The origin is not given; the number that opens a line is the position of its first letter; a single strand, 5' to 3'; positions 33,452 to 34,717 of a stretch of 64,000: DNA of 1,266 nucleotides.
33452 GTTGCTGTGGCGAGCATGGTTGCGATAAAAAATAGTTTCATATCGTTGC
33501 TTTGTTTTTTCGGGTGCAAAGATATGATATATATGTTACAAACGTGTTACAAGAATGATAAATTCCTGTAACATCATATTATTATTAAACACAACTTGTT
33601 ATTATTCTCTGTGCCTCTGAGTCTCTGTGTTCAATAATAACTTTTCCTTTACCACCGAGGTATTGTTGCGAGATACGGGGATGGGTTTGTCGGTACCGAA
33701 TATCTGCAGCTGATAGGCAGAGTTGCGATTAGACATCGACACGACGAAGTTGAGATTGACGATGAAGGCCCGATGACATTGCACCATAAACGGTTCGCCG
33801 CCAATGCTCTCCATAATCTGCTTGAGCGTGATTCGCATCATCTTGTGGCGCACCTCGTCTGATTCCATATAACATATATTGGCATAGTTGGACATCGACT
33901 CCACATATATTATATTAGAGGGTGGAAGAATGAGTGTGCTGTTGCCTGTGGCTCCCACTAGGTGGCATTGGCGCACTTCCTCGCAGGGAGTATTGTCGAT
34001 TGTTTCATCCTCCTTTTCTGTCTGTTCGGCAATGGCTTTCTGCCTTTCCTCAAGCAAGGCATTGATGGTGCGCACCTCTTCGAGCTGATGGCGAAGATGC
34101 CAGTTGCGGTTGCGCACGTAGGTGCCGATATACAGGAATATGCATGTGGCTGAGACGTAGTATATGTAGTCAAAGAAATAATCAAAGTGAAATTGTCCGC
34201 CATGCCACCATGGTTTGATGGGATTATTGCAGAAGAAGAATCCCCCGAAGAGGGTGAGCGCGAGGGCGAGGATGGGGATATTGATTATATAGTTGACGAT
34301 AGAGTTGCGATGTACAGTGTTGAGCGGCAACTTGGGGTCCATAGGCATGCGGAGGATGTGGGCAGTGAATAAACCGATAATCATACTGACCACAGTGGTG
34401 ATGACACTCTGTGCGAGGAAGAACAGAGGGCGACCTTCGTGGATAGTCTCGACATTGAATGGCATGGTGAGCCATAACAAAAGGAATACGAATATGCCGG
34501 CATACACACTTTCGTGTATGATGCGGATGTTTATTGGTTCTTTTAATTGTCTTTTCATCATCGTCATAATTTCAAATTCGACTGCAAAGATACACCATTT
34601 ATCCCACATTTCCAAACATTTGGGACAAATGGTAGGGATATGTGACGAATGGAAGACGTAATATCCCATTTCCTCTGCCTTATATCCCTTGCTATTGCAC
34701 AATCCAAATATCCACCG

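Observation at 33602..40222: Tandem duplication of a divergent module: 4-TM LytTR regulator without receiver domain + TonB-dependent-like OM barrel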

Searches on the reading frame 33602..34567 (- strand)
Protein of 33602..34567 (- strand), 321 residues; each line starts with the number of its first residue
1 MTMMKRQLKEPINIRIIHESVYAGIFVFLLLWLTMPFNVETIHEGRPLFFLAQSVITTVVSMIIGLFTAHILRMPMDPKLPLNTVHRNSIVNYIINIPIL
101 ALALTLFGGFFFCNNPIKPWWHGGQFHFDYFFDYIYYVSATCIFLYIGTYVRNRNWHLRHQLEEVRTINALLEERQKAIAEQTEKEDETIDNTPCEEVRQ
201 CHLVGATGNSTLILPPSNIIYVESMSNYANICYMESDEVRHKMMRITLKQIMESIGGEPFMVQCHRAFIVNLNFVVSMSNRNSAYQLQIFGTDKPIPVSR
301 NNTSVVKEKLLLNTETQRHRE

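Call 3: search_protein_families(library=pfam, proteins=[window:33602-34567:-], max_evalue=0.1)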
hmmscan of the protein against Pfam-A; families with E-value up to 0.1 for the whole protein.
window:33602-34567:- (321 aa): 3 families
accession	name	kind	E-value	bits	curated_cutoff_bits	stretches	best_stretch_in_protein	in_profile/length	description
PF04397.21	LytTR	-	5.2e-13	49.5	22.6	1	211-310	3-97/98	LytTr DNA-binding domain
PF07854.18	DUF1646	-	0.019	14.8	21.4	1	24-76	3-52/347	Protein of unknown function (DUF1646)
PF17367.7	NiFe_hyd_3_EhaA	-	0.027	15.1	25.5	1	54-105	10-58/97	NiFe-hydrogenase-type-3 Eha complex subunit A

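Call 4: search_protein_families(library=ncbifam, proteins=[window:33602-34567:-], max_evalue=0.1)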
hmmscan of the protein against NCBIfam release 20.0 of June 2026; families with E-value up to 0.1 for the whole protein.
window:33602-34567:- (321 aa): 1 family
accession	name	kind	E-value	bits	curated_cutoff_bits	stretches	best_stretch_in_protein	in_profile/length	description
NF008677.0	PRK11697.1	equivalog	9.2e-07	28.5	246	1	167-312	111-237/238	two-component system response regulator BtsR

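Call 8: find_homologous_proteins(query=window:33602-34567:-, max_evalue=0.00001)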
Query window:33602-34567:- (321 aa): 315 proteins with E <= 0.00001 among 1065 candidates; the best 120 are listed.
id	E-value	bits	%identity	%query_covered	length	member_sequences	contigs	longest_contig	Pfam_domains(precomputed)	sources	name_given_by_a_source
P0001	1.4e-210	716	97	100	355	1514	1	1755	PF04397.22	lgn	-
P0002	7.0e-179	612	86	97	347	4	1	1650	PF04397.22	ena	-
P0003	3.4e-168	577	79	96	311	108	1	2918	PF04397.22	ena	-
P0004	3.6e-162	557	77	96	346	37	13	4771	PF04397.22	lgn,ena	-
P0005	1.4e-159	548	78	97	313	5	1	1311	PF04397.22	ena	-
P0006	1.8e-155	535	73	98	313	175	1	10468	PF04397.22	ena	-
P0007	6.1e-153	527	73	96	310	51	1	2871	PF04397.22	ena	-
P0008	1.1e-145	503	71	92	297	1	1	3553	PF04397.22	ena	-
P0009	3.6e-138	478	67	96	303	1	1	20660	PF04397.22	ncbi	ncbi:MAG: LytTR family DNA-binding domain-containing protein [Prevotella sp.]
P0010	4.5e-138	478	65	96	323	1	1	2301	PF04397.22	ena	-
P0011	3.2e-136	472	65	96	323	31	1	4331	PF04397.22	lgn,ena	-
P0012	1.4e-135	470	64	95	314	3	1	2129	PF04397.22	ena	-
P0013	1.6e-135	469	64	95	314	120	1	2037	PF04397.22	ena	-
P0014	3.2e-134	465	66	96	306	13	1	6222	PF04397.22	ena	-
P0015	4.6e-133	461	66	96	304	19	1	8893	PF04397.22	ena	-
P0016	4.4e-130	452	66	96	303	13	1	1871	PF04397.22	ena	-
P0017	3.4e-129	449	65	98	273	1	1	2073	PF04397.22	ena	-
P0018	8.6e-129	447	79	74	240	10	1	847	PF04397.22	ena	-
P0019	1.1e-113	398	55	96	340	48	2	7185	PF04397.22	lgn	-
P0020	4.7e-112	392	55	95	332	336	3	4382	PF04397.22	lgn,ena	-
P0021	1.5e-107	378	97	55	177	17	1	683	PF04397.22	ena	-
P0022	6.5e-106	372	54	93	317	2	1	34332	PF04397.22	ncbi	ncbi:MAG: LytTR family DNA-binding domain-containing protein [Prevotella sp.]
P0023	4.2e-104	366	64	73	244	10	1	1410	PF04397.22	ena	-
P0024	1.0e-103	365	56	93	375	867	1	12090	PF04397.22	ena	-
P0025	2.8e-103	364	52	100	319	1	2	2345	PF04397.22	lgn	-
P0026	4.0e-103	363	53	96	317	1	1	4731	PF04397.22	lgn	-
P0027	6.9e-103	362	54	96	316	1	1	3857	PF04397.22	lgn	-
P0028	2.3e-102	361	53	96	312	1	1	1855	PF04397.22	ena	-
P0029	2.5e-102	360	53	96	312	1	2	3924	PF04397.22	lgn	-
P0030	2.5e-102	360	52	96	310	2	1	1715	PF04397.22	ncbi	ncbi:MAG: LytTR family DNA-binding domain-containing protein [Segatella copri]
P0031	2.9e-102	360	53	96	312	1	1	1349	PF04397.22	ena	-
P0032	3.6e-102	360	54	93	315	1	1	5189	PF04397.22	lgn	-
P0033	3.9e-102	360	53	96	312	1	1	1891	PF04397.22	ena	-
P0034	4.8e-102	359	53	96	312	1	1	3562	PF04397.22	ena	-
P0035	5.0e-102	359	53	96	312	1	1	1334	PF04397.22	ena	-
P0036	5.6e-102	359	53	96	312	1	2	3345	PF04397.22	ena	-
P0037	6.4e-102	359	53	96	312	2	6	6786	PF04397.22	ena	-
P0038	6.7e-102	359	53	96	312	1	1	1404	PF04397.22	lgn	-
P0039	6.8e-102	359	53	96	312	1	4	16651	PF04397.22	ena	-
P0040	6.9e-102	359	53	96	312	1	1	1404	PF04397.22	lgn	-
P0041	7.0e-102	359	53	96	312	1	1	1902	PF04397.22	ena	-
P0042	7.2e-102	359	53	96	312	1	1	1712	PF04397.22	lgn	-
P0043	7.6e-102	359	53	96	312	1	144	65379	PF04397.22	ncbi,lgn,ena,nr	ncbi:MAG: LytTR family DNA-binding domain-containing protein [Prevotella sp.]|nr:LytTR family DNA-bi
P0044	7.7e-102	359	53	96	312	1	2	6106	PF04397.22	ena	-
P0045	7.8e-102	359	53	96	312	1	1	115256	PF04397.22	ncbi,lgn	-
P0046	8.3e-102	359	53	96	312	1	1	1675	PF04397.22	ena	-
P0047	8.9e-102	359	53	96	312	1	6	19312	PF04397.22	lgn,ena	-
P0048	9.4e-102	358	53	96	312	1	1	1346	PF04397.22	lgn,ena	-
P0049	9.7e-102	358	53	96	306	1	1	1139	PF04397.22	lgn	-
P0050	1.1e-101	358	53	96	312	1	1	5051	PF04397.22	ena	-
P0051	1.2e-101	358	53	96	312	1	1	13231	PF04397.22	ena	-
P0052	1.2e-101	358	53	96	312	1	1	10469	PF04397.22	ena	-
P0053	1.2e-101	358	52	100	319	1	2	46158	PF04397.22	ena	-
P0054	1.3e-101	358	53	96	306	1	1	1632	PF04397.22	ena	-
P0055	1.3e-101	358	53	96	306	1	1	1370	PF04397.22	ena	-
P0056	1.3e-101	358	53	96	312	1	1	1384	PF04397.22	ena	-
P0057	1.4e-101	358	53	96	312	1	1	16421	PF04397.22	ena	-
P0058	1.4e-101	358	53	96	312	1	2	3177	PF04397.22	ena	-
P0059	1.4e-101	358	53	96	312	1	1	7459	PF04397.22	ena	-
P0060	1.8e-101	358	52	97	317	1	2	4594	PF04397.22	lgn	-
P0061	1.9e-101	357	53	96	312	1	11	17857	PF04397.22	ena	-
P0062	2.2e-101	357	52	97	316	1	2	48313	PF04397.22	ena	-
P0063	2.8e-101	357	53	96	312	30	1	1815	PF04397.22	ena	-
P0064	3.1e-101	357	53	96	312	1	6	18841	PF04397.22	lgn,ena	-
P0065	3.3e-101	357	53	96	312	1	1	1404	PF04397.22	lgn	-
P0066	3.3e-101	357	53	96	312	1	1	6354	PF04397.22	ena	-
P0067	3.4e-101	357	53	96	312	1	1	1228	PF04397.22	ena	-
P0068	4.3e-101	356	53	96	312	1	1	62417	PF04397.22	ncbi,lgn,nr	ncbi:MAG: LytTR family transcriptional regulator [Prevotella sp.]|nr:LytTR family transcriptional re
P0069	6.0e-101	356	53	96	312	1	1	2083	PF04397.22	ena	-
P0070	1.0e-100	355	53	96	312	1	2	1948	PF04397.22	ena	-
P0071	1.0e-100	355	53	96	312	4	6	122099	PF04397.22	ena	-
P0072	2.6e-100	354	53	96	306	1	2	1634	PF04397.22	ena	-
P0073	4.8e-100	353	53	96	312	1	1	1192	PF04397.22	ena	-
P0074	5.4e-100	353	53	94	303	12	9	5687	PF04397.22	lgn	-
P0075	2.3e-99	351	50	96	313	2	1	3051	PF04397.22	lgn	-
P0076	2.4e-99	351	51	97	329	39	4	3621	PF04397.22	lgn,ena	-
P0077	1.3e-98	348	52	96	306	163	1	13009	PF04397.22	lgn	-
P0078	6.0e-97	343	54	86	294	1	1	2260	PF04397.22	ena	-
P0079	6.3e-97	343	54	86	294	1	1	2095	PF04397.22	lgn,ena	-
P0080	1.6e-96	341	50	97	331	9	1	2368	PF04397.22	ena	-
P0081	2.7e-96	341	53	86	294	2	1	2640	PF04397.22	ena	-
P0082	4.4e-96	340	53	86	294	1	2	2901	PF04397.22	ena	-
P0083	2.0e-93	331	49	97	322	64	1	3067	PF04397.22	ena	-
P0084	5.5e-93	330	48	96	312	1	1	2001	PF04397.22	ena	-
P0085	5.6e-93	330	49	96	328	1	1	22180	PF04397.22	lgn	-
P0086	5.7e-93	330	50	96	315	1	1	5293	PF04397.22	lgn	-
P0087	6.6e-93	329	46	99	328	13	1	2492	PF04397.22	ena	-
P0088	8.3e-93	329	46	99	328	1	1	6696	PF04397.22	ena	-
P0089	8.5e-93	329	47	96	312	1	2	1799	PF04397.22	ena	-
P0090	8.6e-93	329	47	96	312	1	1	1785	PF04397.22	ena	-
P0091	1.0e-92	329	47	96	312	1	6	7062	PF04397.22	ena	-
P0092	1.2e-92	329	49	96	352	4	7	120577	PF04397.22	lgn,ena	-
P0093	1.7e-92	328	46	99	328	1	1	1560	PF04397.22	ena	-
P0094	2.0e-92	328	47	96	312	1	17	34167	PF04397.22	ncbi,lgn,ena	-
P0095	2.5e-92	328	47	96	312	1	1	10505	PF04397.22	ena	-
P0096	3.5e-92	327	48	98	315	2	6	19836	PF04397.22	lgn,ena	-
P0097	4.6e-92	327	47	96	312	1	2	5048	PF04397.22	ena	-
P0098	5.5e-92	326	47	96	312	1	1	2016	PF04397.22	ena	-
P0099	7.0e-92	326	46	99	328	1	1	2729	PF04397.22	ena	-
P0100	9.5e-92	326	47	96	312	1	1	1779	PF04397.22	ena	-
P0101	1.2e-91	325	47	96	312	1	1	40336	PF04397.22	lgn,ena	-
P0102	1.2e-91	325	47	96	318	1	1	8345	PF04397.22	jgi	-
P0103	1.4e-91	325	47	96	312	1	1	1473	PF04397.22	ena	-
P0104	1.4e-91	325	47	96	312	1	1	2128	PF04397.22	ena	-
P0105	1.5e-91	325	47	96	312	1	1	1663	PF04397.22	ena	-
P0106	1.6e-91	325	46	99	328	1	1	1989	PF04397.22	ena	-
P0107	2.4e-91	324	46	99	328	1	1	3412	PF04397.22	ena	-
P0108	2.4e-91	324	46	96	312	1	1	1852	PF04397.22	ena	-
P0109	1.3e-90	322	46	99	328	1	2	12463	PF04397.22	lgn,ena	-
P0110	8.0e-90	319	48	97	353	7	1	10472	PF04397.22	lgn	-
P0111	1.1e-89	319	50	96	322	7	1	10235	PF04397.22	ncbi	-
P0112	1.2e-89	319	47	96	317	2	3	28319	PF04397.22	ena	-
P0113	3.8e-89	317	48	96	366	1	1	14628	PF04397.22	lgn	-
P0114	6.2e-89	316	43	96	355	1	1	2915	PF04397.22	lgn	-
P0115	6.3e-89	316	43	96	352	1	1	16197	PF04397.22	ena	-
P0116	9.2e-89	316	47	96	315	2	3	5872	PF04397.22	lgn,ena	-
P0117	1.6e-88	315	48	96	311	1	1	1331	PF04397.22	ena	-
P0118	2.8e-88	314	47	96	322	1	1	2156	PF04397.22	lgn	-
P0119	5.9e-88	313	45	96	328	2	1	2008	PF04397.22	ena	-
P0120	1.6e-87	312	46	96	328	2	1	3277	PF04397.22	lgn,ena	-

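Call 10: find_encoding_contigs(protein=P0045, flank=8000, max_places=3)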
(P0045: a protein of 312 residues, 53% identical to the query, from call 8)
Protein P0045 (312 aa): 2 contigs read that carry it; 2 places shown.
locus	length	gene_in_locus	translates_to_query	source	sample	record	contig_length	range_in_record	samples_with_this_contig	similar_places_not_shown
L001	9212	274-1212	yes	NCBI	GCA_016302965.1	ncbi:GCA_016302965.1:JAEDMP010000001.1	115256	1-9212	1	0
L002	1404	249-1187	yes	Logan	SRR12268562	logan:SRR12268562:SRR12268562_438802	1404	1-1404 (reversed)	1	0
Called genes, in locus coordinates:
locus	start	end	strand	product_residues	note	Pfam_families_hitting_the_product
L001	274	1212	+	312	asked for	PF04397:LytTR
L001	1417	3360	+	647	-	PF02824:TGS, PF07973:tRNA_SAD, PF00587:tRNA-synt_2b, PF03129:HGTP_anticodon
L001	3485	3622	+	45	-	-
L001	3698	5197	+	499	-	PF00682:HMGL-like, PF22615:IPMS_D2 (faint), PF22617:HCS_D2, PF08502:LeuA_dimer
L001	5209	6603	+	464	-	PF00330:Aconitase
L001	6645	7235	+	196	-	PF00694:Aconitase_C, PF27512:LeuD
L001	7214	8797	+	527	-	PF00682:HMGL-like, PF22617:HCS_D2, PF08502:LeuA_dimer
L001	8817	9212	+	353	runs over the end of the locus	PF00180:Iso_dh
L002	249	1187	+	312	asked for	PF04397:LytTR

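Call 11: find_encoding_contigs(protein=P0092, flank=8000, max_places=3)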
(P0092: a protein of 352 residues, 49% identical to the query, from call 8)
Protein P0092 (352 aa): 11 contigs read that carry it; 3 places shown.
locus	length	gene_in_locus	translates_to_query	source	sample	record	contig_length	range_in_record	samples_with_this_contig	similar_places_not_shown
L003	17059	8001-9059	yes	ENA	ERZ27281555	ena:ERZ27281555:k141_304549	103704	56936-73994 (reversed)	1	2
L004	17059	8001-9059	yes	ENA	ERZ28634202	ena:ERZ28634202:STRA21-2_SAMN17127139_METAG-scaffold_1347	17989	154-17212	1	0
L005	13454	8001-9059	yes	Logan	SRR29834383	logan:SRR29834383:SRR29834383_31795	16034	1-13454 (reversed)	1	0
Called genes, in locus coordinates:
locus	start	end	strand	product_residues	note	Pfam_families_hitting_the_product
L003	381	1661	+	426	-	PF00464:SHMT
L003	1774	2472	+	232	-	PF01128:IspD, PF12804:NTP_transf_3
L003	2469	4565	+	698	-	PF17191:RecG_wedge, PF00270:DEAD, PF04851:ResIII, PF00271:Helicase_C, PF19833:RecG_dom3_C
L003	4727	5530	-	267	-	-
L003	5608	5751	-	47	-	-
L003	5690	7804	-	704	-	PF14905:OMP_b-brl_3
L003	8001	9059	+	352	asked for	PF04397:LytTR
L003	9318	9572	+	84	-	PF01197:Ribosomal_L31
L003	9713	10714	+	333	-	PF00535:Glycos_transf_2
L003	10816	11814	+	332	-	PF01757:Acyl_transf_3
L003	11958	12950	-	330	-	PF00889:EF_TS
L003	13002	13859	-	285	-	PF00318:Ribosomal_S2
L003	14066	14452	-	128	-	PF00380:Ribosomal_S9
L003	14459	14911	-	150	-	PF00572:Ribosomal_L13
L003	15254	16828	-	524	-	-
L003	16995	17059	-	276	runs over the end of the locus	PF13306:LRR_5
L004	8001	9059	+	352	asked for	PF04397:LytTR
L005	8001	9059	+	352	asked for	PF04397:LytTR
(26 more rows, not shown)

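Call 13: search_solved_structures(query=window:33602-34567:-, max_evalue=1, show_alignments=1)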
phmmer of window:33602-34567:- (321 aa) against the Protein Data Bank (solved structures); distinct sequences matched with E-value up to 1: 1.
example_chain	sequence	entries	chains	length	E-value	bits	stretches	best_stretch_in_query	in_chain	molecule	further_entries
3d6w_A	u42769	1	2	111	0.0023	20.4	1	212-307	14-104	Methyl-accepting/DNA response regulator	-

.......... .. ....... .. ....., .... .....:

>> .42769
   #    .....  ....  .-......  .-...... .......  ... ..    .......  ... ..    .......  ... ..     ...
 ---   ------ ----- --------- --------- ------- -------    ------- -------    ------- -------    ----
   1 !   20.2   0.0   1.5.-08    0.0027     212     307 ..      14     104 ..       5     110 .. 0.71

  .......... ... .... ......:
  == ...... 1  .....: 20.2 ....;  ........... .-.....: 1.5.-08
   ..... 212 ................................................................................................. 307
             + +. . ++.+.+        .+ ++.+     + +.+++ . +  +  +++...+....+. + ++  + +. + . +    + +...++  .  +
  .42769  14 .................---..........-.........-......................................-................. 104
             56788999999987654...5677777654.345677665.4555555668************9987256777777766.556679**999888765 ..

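Call 16: find_related_loci(query=A1, collection=genome_contigs, flank=7000)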
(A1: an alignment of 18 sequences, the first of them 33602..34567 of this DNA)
Query A1 (321 aa) in genome_contigs; peptide patterns used: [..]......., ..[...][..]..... (x = any residue, [..] = any of these).
103 stretches matched a pattern; 46 encode a relative of the query (tblastn E <= 1e-3); 46 distinct loci.
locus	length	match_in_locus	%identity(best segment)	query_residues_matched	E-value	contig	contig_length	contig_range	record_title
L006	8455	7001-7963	95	1-321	0e+0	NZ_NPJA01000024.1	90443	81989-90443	Prevotella sp. P5-50 contig24, whole genome shotgun sequence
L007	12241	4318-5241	78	3-310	3e-164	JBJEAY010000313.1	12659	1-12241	MAG: Prevotella sp. isolate FUKU07_bin.024 NODE_2004_length_12659_cov_6.316487, whole genome shotgun sequence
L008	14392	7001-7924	72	3-310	1e-154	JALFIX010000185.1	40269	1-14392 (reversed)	MAG: Prevotella sp. isolate SUG722 k141_94862, whole genome shotgun sequence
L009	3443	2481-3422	64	4-310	2e-150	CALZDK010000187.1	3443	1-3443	MAG: uncultured Prevotella sp. isolate SRR14474049_bin.5_metaWRAP_v1.3_MAG genome assembly, contig: ERZ9423966.13318, wh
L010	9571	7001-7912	66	1-310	4e-142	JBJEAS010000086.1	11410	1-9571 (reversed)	MAG: Prevotella sp. isolate PUUB57_bin.034 NODE_3193_length_11410_cov_64.907089, whole genome shotgun sequence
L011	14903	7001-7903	67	4-310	3e-141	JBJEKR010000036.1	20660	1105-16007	MAG: Prevotella sp. isolate PUUB24_bin.017 NODE_1473_length_20660_cov_27.459112, whole genome shotgun sequence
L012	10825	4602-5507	66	4-310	1e-139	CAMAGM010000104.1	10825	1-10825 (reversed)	MAG: uncultured Prevotella sp. isolate SRR5666660_bin.14_metaWRAP_v1.3_MAG genome assembly, contig: ERZ11448878.2168, wh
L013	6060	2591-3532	54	4-311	8e-120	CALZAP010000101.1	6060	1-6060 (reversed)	MAG: uncultured Prevotella sp. isolate SRR14474046_bin.27_metaWRAP_v1.3_MAG genome assembly, contig: ERZ9423955.6118, wh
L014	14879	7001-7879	56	11-309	1e-109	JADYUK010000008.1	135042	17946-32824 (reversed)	Hoylesella loescheii strain An865 An865_NODE_8_length_135042_cov_32.997674_pilon, whole genome shotgun sequence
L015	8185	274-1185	53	3-310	3e-104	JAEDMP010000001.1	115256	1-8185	MAG: Bacteroidaceae bacterium isolate MAG269 NODE_47_length_115256_cov_11.105989, whole genome shotgun sequence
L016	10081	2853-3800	50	1-310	6e-102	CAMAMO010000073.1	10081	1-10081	MAG: uncultured Mediterranea sp. isolate SRR5666654_bin.13_metaWRAP_v1.3_MAG genome assembly, contig: ERZ11448880.3039,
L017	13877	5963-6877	52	3-311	1e-101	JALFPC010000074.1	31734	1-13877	MAG: Prevotella sp. isolate SUG883 k141_65829, whole genome shotgun sequence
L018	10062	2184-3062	50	4-310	7e-98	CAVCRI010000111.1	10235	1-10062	Lachnospiraceae bacterium isolate G02608-L1_cleanbin_000031 genome assembly, contig: Spades_G02608-L1_contig_2165, whole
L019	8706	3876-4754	50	4-310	8e-97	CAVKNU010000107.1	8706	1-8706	Lachnospiraceae bacterium isolate G02637-L1_cleanbin_000029 genome assembly, contig: Spades_G02637-L1_contig_3363, whole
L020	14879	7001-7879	54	11-309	2e-111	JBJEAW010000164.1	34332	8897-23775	MAG: Prevotella sp. isolate PUUB14_bin.032 NODE_925_length_34332_cov_26.087085, whole genome shotgun sequence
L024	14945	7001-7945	73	1-315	2e-160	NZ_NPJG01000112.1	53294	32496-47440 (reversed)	Prevotella sp. P5-92 contig112, whole genome shotgun sequence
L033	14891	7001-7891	36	4-310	3e-51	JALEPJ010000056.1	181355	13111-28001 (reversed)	MAG: Rikenellaceae bacterium isolate SUG214 k141_894388, whole genome shotgun sequence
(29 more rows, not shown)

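Call 20: predict_structure(alignment_id=A1)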
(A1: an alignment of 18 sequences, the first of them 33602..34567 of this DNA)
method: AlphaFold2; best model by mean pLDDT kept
length: 321 residues; sequences in the alignment: 18
mean_pLDDT: 80.5   pTM: 0.49
mean pLDDT of the five models: 80.5, 80.4, 79.2, 77.7, 76.9
residues with pLDDT >= 90: 38; 70-90: 232; 50-70: 35; < 50: 16
segments of 3 or more residues with pLDDT < 50: 189-197, 315-321
pLDDT, mean of each block of 10 residues (from residue 1): 63 82 88 69 74 92 90 83 89 92 90 83 85 89 88 86 87 84 62 48 75 85 87 84 86 81 86 83 78 80 79 51 37
secondary structure, 60 per line:
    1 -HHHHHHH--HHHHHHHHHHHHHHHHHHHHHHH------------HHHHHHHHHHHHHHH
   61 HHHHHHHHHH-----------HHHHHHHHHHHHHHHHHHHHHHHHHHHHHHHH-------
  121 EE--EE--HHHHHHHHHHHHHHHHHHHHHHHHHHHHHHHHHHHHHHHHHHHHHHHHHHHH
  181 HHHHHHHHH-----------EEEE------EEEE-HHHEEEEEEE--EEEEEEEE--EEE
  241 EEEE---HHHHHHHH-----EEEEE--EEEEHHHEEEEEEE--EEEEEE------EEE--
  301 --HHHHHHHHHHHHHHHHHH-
elements in order: H2-8 H11-33 H46-70 H82-113 H129-189 E201-204 E211-214 E219-225 E228-235 E238-244 H248-255 E261-265 E268-271 E275-281 E284-289 E296-298 H303-320
